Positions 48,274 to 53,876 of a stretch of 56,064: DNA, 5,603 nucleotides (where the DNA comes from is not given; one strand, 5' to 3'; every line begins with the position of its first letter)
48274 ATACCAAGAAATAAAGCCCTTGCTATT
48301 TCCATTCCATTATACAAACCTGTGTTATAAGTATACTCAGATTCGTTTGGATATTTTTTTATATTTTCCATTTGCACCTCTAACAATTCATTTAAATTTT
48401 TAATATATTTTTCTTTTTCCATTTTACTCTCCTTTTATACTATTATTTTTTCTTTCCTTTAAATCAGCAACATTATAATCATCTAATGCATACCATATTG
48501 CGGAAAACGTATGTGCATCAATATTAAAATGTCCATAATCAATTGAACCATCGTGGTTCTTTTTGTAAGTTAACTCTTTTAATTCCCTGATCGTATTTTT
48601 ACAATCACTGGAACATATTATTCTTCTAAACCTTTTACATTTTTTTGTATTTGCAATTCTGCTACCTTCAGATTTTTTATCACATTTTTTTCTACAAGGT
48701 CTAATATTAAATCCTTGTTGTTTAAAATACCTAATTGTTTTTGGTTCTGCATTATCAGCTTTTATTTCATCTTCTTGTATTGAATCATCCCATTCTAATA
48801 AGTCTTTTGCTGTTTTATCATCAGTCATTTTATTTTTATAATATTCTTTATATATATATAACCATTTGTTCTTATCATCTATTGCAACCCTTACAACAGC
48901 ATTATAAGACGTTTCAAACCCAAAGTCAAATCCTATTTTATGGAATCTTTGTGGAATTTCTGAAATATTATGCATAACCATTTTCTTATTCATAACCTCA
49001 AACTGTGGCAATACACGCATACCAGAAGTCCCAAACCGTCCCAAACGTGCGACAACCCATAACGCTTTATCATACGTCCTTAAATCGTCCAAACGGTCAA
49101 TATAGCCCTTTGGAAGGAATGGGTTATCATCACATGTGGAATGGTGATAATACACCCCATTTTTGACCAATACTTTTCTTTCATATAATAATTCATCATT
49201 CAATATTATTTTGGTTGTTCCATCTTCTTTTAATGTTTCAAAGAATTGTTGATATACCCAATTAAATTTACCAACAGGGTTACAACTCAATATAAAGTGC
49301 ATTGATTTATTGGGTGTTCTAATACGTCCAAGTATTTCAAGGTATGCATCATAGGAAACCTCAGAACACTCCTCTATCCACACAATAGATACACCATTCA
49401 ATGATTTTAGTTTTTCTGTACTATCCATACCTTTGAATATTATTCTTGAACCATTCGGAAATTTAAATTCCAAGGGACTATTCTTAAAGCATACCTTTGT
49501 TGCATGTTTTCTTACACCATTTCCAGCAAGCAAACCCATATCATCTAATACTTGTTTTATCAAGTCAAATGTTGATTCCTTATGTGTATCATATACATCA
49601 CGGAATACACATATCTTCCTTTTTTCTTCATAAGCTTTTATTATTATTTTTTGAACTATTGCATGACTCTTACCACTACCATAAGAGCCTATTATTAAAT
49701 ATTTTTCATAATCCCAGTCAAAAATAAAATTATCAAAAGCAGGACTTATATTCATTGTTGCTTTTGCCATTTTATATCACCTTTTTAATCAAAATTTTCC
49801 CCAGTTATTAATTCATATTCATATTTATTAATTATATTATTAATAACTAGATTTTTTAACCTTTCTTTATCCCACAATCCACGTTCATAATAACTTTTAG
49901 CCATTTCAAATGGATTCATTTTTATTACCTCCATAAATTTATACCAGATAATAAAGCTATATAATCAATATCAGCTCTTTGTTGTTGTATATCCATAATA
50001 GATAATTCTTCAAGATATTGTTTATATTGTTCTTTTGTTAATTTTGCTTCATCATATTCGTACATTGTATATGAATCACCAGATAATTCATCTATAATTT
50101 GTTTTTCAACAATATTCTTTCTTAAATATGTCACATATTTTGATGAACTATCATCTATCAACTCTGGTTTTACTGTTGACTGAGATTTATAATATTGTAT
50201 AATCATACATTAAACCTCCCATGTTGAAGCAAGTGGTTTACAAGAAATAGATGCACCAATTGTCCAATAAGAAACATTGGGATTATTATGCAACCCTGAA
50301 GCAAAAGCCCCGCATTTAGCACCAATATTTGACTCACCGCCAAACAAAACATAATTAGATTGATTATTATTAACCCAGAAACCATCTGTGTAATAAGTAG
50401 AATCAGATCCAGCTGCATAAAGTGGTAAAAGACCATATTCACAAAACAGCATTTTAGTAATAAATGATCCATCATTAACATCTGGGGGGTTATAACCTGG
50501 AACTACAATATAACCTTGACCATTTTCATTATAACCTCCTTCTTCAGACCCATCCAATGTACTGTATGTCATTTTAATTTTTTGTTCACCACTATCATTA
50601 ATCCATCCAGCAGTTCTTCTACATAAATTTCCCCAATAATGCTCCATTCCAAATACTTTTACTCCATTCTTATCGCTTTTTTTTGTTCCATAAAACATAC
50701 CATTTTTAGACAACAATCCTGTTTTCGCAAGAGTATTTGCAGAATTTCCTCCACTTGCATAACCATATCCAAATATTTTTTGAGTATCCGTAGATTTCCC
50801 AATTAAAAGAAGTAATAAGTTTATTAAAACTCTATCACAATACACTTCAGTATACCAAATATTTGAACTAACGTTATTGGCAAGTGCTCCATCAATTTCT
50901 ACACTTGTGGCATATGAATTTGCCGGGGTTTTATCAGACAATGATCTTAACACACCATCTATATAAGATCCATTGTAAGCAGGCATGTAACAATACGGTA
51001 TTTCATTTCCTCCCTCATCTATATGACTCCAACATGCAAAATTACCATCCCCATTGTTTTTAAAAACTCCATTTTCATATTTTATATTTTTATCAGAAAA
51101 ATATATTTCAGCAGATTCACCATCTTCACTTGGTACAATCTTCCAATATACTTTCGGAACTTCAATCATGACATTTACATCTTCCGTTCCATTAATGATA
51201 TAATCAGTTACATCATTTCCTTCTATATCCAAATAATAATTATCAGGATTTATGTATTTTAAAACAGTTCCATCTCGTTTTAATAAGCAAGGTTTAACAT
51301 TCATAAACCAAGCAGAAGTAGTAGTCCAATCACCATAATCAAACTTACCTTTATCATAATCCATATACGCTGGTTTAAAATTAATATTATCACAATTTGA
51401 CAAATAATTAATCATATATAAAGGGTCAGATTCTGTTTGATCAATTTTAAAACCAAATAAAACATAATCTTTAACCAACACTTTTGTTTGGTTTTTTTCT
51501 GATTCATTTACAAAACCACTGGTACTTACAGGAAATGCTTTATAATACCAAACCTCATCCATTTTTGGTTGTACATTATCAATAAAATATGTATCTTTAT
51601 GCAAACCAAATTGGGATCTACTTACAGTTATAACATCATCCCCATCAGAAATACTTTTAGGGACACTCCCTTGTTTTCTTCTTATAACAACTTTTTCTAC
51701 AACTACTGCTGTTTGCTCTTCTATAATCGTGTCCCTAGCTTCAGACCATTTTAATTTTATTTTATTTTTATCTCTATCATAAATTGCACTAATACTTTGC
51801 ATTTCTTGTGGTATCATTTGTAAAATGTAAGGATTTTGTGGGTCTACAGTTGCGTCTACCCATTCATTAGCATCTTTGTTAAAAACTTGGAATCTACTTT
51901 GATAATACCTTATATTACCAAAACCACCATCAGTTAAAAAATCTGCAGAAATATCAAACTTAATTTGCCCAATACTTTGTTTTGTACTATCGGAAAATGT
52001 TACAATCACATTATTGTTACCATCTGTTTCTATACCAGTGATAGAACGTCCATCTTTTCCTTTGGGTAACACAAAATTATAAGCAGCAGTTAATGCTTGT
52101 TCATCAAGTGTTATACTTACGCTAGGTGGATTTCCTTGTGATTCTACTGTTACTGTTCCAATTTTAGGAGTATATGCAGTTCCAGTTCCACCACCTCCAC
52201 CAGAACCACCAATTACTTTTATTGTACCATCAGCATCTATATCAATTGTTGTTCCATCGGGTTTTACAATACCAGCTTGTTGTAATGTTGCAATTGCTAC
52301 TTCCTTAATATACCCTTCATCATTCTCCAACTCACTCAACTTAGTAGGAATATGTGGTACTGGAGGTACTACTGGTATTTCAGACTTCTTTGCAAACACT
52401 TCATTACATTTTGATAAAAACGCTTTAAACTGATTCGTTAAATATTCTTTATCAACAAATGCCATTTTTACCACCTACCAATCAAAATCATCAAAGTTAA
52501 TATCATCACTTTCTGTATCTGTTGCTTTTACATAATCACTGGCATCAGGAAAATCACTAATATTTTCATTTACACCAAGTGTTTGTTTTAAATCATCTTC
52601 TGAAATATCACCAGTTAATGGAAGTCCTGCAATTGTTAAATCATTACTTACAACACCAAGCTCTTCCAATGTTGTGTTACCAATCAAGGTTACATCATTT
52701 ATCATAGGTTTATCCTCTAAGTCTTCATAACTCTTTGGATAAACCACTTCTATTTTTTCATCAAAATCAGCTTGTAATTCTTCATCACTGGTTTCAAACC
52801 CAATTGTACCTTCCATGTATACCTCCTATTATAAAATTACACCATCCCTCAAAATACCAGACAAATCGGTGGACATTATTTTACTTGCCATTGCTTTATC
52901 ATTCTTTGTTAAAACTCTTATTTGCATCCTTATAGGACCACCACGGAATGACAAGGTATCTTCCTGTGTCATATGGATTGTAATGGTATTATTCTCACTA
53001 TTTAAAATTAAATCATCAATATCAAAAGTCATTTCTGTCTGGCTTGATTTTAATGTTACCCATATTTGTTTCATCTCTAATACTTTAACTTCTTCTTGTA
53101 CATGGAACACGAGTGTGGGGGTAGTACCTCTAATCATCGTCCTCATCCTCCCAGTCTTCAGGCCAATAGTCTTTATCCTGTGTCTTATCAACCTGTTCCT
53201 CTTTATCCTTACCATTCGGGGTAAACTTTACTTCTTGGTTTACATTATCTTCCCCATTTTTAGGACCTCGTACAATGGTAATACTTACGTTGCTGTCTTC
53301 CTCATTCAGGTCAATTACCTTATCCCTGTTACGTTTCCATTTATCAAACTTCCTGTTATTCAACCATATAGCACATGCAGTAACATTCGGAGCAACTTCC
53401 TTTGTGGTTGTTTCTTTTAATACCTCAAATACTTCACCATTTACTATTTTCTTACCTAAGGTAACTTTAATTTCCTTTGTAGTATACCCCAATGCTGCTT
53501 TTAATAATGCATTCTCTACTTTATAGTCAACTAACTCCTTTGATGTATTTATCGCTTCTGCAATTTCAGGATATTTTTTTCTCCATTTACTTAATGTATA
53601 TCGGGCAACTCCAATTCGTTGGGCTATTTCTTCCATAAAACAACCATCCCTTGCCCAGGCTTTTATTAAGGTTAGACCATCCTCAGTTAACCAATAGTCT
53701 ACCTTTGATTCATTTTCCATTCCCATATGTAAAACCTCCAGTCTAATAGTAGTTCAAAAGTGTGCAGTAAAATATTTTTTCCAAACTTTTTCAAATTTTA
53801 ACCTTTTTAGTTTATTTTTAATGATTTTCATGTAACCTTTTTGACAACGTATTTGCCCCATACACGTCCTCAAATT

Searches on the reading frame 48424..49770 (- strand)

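Call 90: search_protein_families(library=phrogs, proteins=[window:48424-49770:-], max_evalue=0.00001)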
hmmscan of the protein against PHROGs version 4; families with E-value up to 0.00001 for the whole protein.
window:48424-49770:- (448 aa): 7 families
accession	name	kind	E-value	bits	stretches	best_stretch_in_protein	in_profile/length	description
phrog_2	-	head and packaging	9.8e-50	171.1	1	15-438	273-599/807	terminase large subunit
phrog_3717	-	head and packaging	3.6e-46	158.9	2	4-183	7-183/277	terminase large subunit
phrog_5653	-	head and packaging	1e-21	78.6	1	255-442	12-190/199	terminase large subunit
phrog_6672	-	head and packaging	1.7e-15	57.8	1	300-438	3-135/145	terminase large subunit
phrog_979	-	head and packaging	6.9e-13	49.1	1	23-165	167-304/642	terminase large subunit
phrog_8711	-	head and packaging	2.9e-07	31.5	1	5-80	10-85/89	terminase large subunit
phrog_22023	-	unknown function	5.2e-06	27.8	0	204-315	48-151/153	-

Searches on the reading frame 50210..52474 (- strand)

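Call 90: search_protein_families(library=phrogs, proteins=[window:50210-52474:-], max_evalue=0.00001)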
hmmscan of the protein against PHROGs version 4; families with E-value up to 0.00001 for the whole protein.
window:50210-52474:- (754 aa): 2 families
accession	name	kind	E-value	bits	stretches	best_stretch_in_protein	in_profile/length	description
phrog_5302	-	tail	7.6e-64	217.2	1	298-748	117-545/548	tail protein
phrog_13914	-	unknown function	1.7e-20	74.4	1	340-622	64-310/448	-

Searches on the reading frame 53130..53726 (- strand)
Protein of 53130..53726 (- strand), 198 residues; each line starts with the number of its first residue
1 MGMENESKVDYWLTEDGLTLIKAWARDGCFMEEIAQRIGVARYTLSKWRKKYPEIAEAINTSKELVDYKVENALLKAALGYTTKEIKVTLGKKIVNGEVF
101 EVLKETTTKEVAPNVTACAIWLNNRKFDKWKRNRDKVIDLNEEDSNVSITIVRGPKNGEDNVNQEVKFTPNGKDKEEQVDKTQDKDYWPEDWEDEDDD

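Call 66: search_protein_families(library=pfam, proteins=[window:53130-53726:-], max_evalue=0.001)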
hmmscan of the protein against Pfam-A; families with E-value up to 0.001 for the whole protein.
window:53130-53726:- (198 aa): 1 family
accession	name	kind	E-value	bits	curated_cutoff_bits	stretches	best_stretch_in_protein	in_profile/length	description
PF01527.26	HTH_Tnp_1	-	1.7e-05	25.4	24.1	1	21-79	16-74/75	Transposase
